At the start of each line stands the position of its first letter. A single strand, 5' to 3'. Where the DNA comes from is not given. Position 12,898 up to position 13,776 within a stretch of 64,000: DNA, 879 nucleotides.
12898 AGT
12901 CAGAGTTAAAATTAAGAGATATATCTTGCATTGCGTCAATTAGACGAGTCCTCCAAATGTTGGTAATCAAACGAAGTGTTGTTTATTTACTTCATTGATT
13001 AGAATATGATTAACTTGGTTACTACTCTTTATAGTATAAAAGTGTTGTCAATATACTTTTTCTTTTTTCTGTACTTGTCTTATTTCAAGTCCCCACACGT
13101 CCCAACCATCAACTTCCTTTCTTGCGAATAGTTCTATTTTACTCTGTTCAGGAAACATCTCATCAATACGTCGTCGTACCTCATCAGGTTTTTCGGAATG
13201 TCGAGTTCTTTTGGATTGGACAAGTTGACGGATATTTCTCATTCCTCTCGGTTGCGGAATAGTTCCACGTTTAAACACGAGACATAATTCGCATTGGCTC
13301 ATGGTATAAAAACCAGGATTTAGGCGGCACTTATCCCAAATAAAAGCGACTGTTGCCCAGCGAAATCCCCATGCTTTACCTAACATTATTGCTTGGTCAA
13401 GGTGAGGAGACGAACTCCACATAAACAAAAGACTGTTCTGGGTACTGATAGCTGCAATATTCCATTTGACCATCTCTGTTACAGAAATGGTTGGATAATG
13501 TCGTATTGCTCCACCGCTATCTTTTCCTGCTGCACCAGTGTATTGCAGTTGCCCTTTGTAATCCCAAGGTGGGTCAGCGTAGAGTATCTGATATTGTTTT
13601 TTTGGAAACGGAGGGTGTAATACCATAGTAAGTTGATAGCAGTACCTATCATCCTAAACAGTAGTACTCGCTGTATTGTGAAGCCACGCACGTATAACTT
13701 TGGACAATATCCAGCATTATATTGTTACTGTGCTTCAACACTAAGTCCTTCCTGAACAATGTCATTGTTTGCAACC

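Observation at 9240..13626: Candidate novel module: MT-A70 methyltransferase + 931-aa orphan protein + inactivated MDH/LDH homolog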

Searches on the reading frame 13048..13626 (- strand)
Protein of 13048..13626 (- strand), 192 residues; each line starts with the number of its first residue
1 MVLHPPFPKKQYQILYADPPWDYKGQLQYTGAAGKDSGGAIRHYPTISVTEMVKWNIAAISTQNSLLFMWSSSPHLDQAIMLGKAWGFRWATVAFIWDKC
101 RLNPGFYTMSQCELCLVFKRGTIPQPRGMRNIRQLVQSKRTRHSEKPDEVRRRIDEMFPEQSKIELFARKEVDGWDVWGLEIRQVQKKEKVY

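Call 3: search_protein_families(library=pfam, proteins=[window:13048-13626:-], max_evalue=0.1)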
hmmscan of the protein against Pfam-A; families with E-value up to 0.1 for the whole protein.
window:13048-13626:- (192 aa): 1 family
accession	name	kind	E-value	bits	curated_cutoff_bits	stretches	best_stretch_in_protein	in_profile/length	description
PF05063.20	MT-A70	-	6.1e-16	59.3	23.9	1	12-181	1-172/172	MT-A70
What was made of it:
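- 13048..13626 (-): MT-A70 family N6-adenine DNA methyltransferase, 192 aa, DPPW motif intact. An orphan: no partner nuclease nearby. Pfam PF05063 E=6e-16 (call 3).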

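Call 4: search_protein_families(library=ncbifam, proteins=[window:13048-13626:-], max_evalue=0.1)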
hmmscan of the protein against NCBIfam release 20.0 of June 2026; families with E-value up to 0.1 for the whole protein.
window:13048-13626:- (192 aa): 0 families

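Call 5: search_protein_families(library=padloc, proteins=[window:13048-13626:-], max_evalue=0.1)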
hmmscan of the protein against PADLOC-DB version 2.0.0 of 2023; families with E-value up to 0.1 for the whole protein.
window:13048-13626:- (192 aa): 3 families
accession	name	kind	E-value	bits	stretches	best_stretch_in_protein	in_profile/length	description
PDLC03262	MTase_II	-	2.9e-55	185.1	1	8-184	6-182/204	Type II methyltransferase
PDLC03221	MTase_II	-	1.4e-17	62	1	11-181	20-191/272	Type II methyltransferase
PDLC03723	oMTase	-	0.0002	18.8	1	44-95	27-78/414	orphan methyltransferase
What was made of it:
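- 13048..13626 (-): PADLOC MTase_II PDLC03262 E=3e-55 (call 5).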

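Call 24: search_solved_structures(query=window:13048-13626:-, max_evalue=0.01, show_alignments=1)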
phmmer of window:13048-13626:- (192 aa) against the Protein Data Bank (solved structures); distinct sequences matched with E-value up to 0.01: 17.
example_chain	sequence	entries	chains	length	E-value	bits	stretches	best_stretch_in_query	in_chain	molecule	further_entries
7f4r_A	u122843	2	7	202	7.4e-12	48.2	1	10-175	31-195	MT-a70 family protein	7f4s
7f4l_C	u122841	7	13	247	1.3e-11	47.4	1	10-175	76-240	MT-a70 family protein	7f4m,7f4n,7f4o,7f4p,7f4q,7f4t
7yi8_B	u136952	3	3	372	2.6e-11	46.4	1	10-175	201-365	MT-a70 family protein | mRNA m(6)A methyltransferase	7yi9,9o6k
8xyl_A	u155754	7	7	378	2.7e-11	46.4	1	10-175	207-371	MT-a70 family protein | mRNA m(6)A methyltransferase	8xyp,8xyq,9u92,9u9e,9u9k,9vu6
8xyx_A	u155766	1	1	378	2.7e-10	43.2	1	10-175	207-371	MT-a70 family protein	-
9g4u_A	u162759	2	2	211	1.4e-05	27.7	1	17-171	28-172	N6-adenosine-methyltransferase catalytic subunit | N(6)-adenosine-methyltransferase catalytic subunit METTL3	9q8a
5il0_A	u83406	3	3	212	1.5e-05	27.7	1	17-171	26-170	METTL3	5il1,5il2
9g4w_A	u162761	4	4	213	1.5e-05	27.7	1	17-171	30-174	N6-adenosine-methyltransferase catalytic subunit | N(6)-adenosine-methyltransferase catalytic subunit METTL3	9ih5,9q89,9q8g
9g4s_A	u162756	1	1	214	1.5e-05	27.6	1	17-171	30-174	N6-adenosine-methyltransferase catalytic subunit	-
8bn8_AAA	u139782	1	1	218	1.6e-05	27.5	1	17-171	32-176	N6-adenosine-methyltransferase catalytic subunit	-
9r8z_A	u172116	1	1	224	1.8e-05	27.4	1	17-171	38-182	N(6)-adenosine-methyltransferase catalytic subunit METTL3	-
5k7m_A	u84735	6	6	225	1.8e-05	27.4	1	17-171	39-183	N6-adenosine-methyltransferase 70 kDa subunit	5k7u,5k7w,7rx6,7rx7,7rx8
5l6d_A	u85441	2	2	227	1.9e-05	27.3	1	17-171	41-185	N6-adenosine-methyltransferase 70 kDa subunit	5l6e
29vd_A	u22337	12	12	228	1.9e-05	27.3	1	17-171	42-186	N6-adenosine-methyltransferase catalytic subunit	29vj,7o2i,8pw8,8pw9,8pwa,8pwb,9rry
7acd_A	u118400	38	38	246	2.6e-05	26.9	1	17-171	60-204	N6-adenosine-methyltransferase catalytic subunit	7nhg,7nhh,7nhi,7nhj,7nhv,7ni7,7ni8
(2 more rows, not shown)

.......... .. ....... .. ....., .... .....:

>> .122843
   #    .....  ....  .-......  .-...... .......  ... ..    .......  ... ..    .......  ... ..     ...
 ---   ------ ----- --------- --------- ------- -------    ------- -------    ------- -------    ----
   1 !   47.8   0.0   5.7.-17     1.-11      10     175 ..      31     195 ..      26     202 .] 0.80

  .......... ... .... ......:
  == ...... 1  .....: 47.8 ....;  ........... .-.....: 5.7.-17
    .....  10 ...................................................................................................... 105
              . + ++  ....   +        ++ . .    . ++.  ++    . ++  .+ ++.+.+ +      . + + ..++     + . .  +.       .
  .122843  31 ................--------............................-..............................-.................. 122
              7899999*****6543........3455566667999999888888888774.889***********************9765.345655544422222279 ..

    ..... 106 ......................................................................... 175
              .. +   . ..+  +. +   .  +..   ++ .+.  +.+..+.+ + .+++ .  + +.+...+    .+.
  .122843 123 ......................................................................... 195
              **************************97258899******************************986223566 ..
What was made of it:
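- On MT-A70 DNA/RNA N6-adenine methyltransferase family (PF05063): It aligns with DPPW of Tetrahymena MTA1, 7f4r (call 24).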

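Call 25: search_protein_families(library=phrogs, proteins=[window:13048-13626:-], max_evalue=0.01)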
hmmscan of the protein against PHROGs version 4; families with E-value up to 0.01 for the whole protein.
window:13048-13626:- (192 aa): 5 families
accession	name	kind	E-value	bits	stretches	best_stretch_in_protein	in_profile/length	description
phrog_359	-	other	5.2e-60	204.7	1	5-186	115-298/329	DNA methyltransferase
phrog_21315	-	unknown function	2.1e-36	126.8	1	9-183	237-408/415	-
phrog_10837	-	unknown function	1.7e-27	97.1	1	69-184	1-124/139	-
phrog_15877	-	other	1e-12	49.5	1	10-101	3-89/152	DNA methyltransferase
phrog_16888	-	unknown function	0.0013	19.6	1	160-180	6-26/67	-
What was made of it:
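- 13048..13626 (-): PHROG 359 'DNA methyltransferase' E=5e-60 (call 25).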

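Call 60: search_dna_similar(query=window:13048-13626:-, collection=phages, mode=protein, max_rows=12)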
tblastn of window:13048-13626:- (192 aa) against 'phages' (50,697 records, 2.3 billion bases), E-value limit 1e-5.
Records with a match: 516; places in all: 516; records where one place covers at least 80% of the query: 462.
Best place of each record, by identity: <60% 516.
By first word of the organism name: Vibrio 188; Stx2a-converting 110; Escherichia 57; Klebsiella 25; Salmonella 14; Rhodobacter 13; Stx2-converting 9; Erwinia 8; Brevundimonas 7; Gordonia 6; and 40 more.
By host as written in the record: - 263; Rhodobacter capsulatus YW1 11; Vibrio splendidus 8; Vibrio parahaemolyticus 8; Klebsiella pneumoniae 8; Escherichia coli 7; Vibrio alginolyticus 7; Escherichia coli K514 (EHEC) 7; and 125 more.
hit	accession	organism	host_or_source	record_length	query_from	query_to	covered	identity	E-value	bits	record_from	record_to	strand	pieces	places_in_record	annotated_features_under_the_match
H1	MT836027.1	Bacteriophage sp.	human fecal samples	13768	10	182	90%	40.6%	1e-35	137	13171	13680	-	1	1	record has no annotation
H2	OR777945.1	Phage nd4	-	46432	6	181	89%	40.4%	1e-23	133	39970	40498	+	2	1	MunI-like protein | hypothetical protein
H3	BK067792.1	Nitrosopumilaceae spindle-shaped virus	seawater environment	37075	7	179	90%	39.8%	2e-35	136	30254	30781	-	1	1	ORF63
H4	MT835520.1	Bacteriophage sp.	human fecal samples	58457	1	182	95%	37.0%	3e-31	124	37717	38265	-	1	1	record has no annotation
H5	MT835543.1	Bacteriophage sp.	human fecal samples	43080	4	181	93%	36.6%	2e-34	133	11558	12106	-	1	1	record has no annotation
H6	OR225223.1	Sphingomonas phage Carli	Sphingomonas sp. LR55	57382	5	188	96%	35.4%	9e-26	108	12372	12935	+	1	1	hypothetical protein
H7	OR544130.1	Pasteurella phage Pmp13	Pasteurella multocida Past3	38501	10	182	90%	37.6%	7e-34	132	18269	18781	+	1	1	DNA methyltransferase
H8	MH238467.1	Pasteurella phage Pm86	Pasteurella multocida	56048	10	190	94%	35.8%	2e-30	122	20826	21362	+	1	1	DNA methyltransferase | hypothetical protein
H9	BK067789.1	Nitrosopumilaceae spindle-shaped virus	marine environment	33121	7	182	92%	36.6%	6e-32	126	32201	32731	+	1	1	ORF45 | ORF44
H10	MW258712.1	Kosakonia phage Kc259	Kosakonia cowanii CB259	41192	9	179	89%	37.3%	1e-28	117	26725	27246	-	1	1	hypothetical protein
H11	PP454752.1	Klebsiella phage vB_KpS_GP-1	Klebsiella pneumoniae EuSCAPE_IT395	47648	10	181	90%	36.9%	3e-29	119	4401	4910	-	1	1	DNA methyltransferase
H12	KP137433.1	Mannheimia phage vB_MhS_535AP2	Mannheimia haemolytica 535A serotype A1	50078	11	182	90%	36.5%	3e-29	119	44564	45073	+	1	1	methyltransferase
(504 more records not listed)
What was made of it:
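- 516 phage records carry relatives (call 60).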

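Call 61: find_homologous_proteins(query=window:13048-13626:-, max_evalue=0.00001)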
Query window:13048-13626:- (192 aa): 3655 proteins with E <= 0.00001 among 3671 candidates; the best 120 are listed.
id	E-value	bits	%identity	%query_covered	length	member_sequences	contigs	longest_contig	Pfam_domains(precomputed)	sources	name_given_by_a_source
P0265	2.6e-118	411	91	99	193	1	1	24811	PF05063.21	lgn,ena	-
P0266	1.3e-113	395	87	96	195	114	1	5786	PF05063.21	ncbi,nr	ncbi:MAG: MT-A70 family methyltransferase [Candidatus Poribacteria bacterium]|nr:MT-A70 family methy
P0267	2.3e-112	391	85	98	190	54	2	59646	PF05063.21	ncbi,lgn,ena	-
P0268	1.4e-102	359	81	95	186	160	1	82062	PF05063.21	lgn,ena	-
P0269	4.7e-102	357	80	95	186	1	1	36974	PF05063.21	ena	-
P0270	3.5e-101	355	79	96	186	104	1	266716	PF05063.21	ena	-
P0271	1.3e-100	353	81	94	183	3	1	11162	PF05063.21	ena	-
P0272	2.9e-99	348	79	95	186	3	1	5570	PF05063.21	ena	-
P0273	3.6e-99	348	77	95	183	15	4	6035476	PF05063.21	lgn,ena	-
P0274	6.6e-99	347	75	97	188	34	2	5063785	PF05063.21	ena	-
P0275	2.9e-98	345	79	95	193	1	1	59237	PF05063.21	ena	-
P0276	4.2e-98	345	77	95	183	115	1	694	PF05063.21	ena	-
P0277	7.0e-98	344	78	95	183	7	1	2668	PF05063.21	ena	-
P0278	1.0e-97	343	77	95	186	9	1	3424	PF05063.21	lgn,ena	-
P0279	1.6e-97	343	76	95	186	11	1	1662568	PF05063.21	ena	-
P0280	1.9e-97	342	77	95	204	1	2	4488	PF05063.21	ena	-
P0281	3.1e-97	342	77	95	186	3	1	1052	PF05063.21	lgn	-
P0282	3.5e-97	342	76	95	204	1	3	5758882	PF05063.21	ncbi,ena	-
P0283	3.5e-97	342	76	95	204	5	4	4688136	PF05063.21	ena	-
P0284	4.2e-97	341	77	95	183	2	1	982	PF05063.21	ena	-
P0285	9.2e-97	340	75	95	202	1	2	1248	PF05063.21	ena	-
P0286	1.0e-96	340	79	93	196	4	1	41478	PF05063.21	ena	-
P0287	1.1e-96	340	77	93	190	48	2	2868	PF05063.21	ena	-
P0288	1.4e-96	340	77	95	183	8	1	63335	PF05063.21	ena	-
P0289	1.8e-96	339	76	95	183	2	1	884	PF05063.21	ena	-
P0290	1.8e-96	339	75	95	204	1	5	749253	PF05063.21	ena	-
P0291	2.4e-96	339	75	95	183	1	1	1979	PF05063.21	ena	-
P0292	2.6e-96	339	78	93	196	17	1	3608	PF05063.21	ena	-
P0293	2.7e-96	339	76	95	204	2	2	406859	PF05063.21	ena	-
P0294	3.2e-96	338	76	95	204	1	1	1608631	PF05063.21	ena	-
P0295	6.1e-96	338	76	95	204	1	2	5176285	PF05063.21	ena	-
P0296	1.1e-95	337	76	96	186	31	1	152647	PF05063.21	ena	-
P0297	1.4e-95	336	75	95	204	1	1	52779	PF05063.21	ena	-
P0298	1.7e-95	336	76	95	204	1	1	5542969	PF05063.21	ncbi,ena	-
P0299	2.0e-95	336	75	96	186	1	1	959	PF05063.21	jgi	-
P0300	2.3e-95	336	76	95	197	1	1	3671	PF05063.21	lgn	-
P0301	2.3e-95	336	76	95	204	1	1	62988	PF05063.21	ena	-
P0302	2.3e-95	336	76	95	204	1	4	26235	PF05063.21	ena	-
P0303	2.5e-95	336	76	95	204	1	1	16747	PF05063.21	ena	-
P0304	3.1e-95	335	76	95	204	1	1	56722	PF05063.21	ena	-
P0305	4.9e-95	335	76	95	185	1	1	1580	PF05063.21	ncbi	-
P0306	6.9e-95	334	78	93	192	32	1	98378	PF05063.21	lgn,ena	-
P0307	7.7e-95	334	76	94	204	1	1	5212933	PF05063.21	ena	-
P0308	8.3e-95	334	75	95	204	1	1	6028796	PF05063.21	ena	-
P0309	8.6e-95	334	77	92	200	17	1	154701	PF05063.21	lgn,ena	-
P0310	9.7e-95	334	75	95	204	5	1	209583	PF05063.21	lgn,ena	-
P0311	1.0e-94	334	75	93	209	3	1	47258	PF05063.21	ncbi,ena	-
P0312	1.5e-94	333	75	95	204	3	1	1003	PF05063.21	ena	-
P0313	1.1e-93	330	75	93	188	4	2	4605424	PF05063.21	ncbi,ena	-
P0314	2.5e-93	329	75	95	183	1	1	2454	PF05063.21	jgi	-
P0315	3.8e-92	325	73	95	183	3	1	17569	PF05063.21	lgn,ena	-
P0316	5.5e-91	321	74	93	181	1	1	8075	PF05063.21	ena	-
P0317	3.8e-90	319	70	96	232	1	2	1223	PF05063.21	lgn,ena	-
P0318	4.3e-90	318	72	93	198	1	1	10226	PF05063.21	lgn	-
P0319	1.1e-89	317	75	92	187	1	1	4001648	PF05063.21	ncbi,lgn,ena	-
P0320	2.2e-89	316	72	93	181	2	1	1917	PF05063.21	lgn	-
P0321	2.2e-89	316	72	94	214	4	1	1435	PF05063.21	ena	-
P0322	2.4e-89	316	72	93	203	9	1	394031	PF05063.21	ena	-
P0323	5.1e-89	315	71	93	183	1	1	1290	PF05063.21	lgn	-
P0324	2.1e-88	313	67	96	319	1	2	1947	PF05063.21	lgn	-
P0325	4.1e-88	312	71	92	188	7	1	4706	PF05063.21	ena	-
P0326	4.2e-88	312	68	95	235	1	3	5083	PF05063.21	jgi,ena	-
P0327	9.3e-88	311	70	94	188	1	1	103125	PF05063.21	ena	-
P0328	9.8e-88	311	74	92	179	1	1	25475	PF05063.21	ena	-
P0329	1.3e-87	310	68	94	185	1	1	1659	PF05063.21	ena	-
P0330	2.2e-87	310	71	93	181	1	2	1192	PF05063.21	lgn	-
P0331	2.4e-87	309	72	93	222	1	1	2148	PF05063.21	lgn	-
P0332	3.8e-87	309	72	93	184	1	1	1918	PF05063.21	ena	-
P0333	4.0e-87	309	69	94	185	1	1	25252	PF05063.21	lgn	-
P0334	5.3e-87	308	69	93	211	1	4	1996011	PF05063.21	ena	-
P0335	9.0e-87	308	67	94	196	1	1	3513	PF05063.21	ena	-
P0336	1.1e-86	307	68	95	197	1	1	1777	PF05063.21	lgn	-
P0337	3.1e-86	306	70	92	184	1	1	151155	PF05063.21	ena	-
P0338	3.7e-86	306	68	94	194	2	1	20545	PF05063.21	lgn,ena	-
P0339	4.9e-86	305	67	94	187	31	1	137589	PF05063.21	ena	-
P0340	6.6e-86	305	70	92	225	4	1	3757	PF05063.21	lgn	-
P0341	6.8e-86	305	71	92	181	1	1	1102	PF05063.21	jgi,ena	-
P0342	7.1e-86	305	70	93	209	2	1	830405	PF05063.21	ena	-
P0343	7.4e-86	305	68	92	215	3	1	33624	PF05063.21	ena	-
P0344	1.1e-85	304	66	97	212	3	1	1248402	PF05063.21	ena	-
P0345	1.2e-85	304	67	93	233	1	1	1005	PF05063.21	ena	-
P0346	1.3e-85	304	67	97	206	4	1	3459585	PF05063.21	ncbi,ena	-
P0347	1.6e-85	303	66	95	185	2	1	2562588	PF05063.21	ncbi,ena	-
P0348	1.7e-85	303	72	92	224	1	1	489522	PF05063.21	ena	-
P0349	2.7e-85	303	68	92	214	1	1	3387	PF05063.21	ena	-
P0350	2.8e-85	303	69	93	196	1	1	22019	PF05063.21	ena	-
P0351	2.8e-85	303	69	93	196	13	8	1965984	PF05063.21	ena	-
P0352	3.7e-85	302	69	92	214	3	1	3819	PF05063.21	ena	-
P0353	3.9e-85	302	69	93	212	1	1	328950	PF05063.21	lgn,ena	-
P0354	4.0e-85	302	68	92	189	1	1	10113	PF05063.21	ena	-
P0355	4.0e-85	302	69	92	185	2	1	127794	PF05063.21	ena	-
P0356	5.4e-85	302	67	94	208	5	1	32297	PF05063.21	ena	-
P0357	5.4e-85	302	69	94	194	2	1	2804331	PF05063.21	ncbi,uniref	ncbi:MT-A70 family methyltransferase [Candidatus Poriferisodalis sp.]|uniref:MT-A70 family methyltra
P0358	5.6e-85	302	68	92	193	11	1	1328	PF05063.21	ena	-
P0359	5.8e-85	302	68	92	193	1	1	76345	PF05063.21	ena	-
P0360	6.0e-85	302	69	92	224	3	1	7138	PF05063.21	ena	-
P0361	6.0e-85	302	69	92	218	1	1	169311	PF05063.21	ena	-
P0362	6.3e-85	302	67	94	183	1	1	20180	PF05063.21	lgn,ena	-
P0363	6.4e-85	302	67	94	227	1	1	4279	PF05063.21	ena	-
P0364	7.0e-85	301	68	94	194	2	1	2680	PF05063.21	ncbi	-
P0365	7.6e-85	301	68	92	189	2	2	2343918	PF05063.21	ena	-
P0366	7.9e-85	301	68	92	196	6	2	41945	PF05063.21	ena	-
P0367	1.0e-84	301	66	94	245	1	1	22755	PF05063.21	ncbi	-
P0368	1.1e-84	301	66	98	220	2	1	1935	PF05063.21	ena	-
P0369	1.2e-84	301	70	94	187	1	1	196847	PF05063.21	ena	-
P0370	1.2e-84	301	67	95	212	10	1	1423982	PF05063.21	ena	-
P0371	1.3e-84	301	68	94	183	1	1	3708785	PF05063.21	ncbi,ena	-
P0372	1.4e-84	300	68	92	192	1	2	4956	PF05063.21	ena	-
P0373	1.6e-84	300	68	92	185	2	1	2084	PF05063.21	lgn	-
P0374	2.1e-84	300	70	92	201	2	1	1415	PF05063.21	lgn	-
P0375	2.6e-84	300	66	94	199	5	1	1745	PF05063.21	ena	-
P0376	2.7e-84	299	67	94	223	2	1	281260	PF05063.21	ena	-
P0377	2.8e-84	299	70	92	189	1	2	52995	PF05063.21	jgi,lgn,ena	-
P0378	2.9e-84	299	71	88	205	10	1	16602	PF05063.21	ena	-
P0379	3.1e-84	299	63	98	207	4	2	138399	PF05063.21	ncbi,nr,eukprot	ncbi:MAG: transcriptional regulator [Ectothiorhodospiraceae bacterium AqS1]|nr:transcriptional regul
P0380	3.5e-84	299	65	96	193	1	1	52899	PF05063.21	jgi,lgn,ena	-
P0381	3.6e-84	299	67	93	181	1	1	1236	PF05063.21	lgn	-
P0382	3.7e-84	299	68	92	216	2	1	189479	PF05063.21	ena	-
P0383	3.8e-84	299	69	90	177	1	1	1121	PF05063.21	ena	-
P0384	3.9e-84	299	68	93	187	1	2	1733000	PF05063.21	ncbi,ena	-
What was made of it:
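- Closest known: Small phage/bacterial MT-A70. Different: It is restricted to one poribacterial clade and shared at 63-69% identity with unrelated sponge symbionts, which suggests horizontal spread within the sponge microbiome (call 61).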

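Call 62: find_encoding_contigs(protein=P0357, flank=5000, max_places=1)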
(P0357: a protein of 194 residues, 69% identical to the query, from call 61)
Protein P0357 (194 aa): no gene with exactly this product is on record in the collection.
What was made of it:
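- Tried and rejected: A contig look-up of the Poriferisodalis MT-A70 found no record (call 62).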

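Call 63: find_encoding_contigs(protein=P0379, flank=5000, max_places=1)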
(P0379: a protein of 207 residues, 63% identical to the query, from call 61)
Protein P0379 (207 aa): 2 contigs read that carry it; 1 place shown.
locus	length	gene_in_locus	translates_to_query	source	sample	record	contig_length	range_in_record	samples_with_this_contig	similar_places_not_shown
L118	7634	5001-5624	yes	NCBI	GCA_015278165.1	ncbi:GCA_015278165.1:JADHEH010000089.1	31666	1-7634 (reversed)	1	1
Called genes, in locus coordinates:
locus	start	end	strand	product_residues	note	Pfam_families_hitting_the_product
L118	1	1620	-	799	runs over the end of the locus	PF01326:PPDK_N, PF00391:PEP-utilizers, PF02896:PEP-utilizers_C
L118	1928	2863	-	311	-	PF03547:Mem_trans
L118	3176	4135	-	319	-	PF01073:3Beta_HSD (weak), PF01370:Epimerase, PF04321:RmlD_sub_bind (weak), PF05368:NmrA, PF07993:NAD_binding_4 (faint), PF13460:NAD_binding_10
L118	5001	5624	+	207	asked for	PF05063:MT-A70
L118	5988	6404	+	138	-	-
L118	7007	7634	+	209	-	PF01502:PRA-CH, PF01503:PRA-PH (weak)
